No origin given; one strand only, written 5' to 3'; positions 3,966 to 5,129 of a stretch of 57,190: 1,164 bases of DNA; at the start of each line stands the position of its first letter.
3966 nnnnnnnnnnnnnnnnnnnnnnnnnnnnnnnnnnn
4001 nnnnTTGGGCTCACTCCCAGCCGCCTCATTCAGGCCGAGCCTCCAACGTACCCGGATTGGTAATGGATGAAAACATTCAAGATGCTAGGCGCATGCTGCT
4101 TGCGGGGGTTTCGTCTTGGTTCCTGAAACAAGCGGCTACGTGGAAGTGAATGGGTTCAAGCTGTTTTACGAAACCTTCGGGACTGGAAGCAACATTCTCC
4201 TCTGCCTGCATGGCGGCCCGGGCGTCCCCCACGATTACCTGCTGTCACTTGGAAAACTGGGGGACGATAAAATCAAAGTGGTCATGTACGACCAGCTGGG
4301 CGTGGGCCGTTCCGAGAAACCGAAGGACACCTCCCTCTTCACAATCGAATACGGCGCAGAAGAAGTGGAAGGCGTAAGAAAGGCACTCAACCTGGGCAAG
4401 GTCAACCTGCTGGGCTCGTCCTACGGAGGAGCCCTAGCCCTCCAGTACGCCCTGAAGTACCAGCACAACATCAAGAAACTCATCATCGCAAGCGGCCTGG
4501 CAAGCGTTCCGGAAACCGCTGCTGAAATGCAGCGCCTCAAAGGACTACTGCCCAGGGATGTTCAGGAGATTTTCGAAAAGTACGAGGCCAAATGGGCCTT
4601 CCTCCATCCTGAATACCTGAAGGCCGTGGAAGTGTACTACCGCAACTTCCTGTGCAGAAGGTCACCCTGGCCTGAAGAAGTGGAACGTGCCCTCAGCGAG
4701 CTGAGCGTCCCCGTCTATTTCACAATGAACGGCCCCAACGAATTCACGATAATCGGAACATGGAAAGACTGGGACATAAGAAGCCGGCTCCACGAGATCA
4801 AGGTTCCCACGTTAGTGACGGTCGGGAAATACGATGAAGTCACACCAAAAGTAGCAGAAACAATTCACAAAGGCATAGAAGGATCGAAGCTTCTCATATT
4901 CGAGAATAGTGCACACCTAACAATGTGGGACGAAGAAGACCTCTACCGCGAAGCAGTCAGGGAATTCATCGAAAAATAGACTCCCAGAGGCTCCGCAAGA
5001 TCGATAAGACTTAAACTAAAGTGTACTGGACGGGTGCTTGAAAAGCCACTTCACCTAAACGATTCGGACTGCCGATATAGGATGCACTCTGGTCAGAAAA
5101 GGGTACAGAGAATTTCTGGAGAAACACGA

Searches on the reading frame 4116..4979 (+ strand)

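Call 70: search_protein_families(library=pfam, proteins=[window:4116-4979:+], max_evalue=0.0001)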
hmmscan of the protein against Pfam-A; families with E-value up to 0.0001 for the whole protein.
window:4116-4979:+ (287 aa): 4 families
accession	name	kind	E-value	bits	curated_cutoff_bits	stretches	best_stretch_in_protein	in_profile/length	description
PF00561.26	Abhydrolase_1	-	7.4e-31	108.1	25.8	1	27-273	2-244/245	alpha/beta hydrolase fold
PF12697.13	Abhydrolase_6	-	1e-14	56.1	26.3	1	28-276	1-213/217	Alpha/beta hydrolase family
PF12146.15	Hydrolase_4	-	2.3e-13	50.5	27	1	28-157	7-138/239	Serine aminopeptidase, S33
PF02129.25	Peptidase_S15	-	3.3e-07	30.7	23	1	93-268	94-261/262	X-Pro dipeptidyl-peptidase (S15 family)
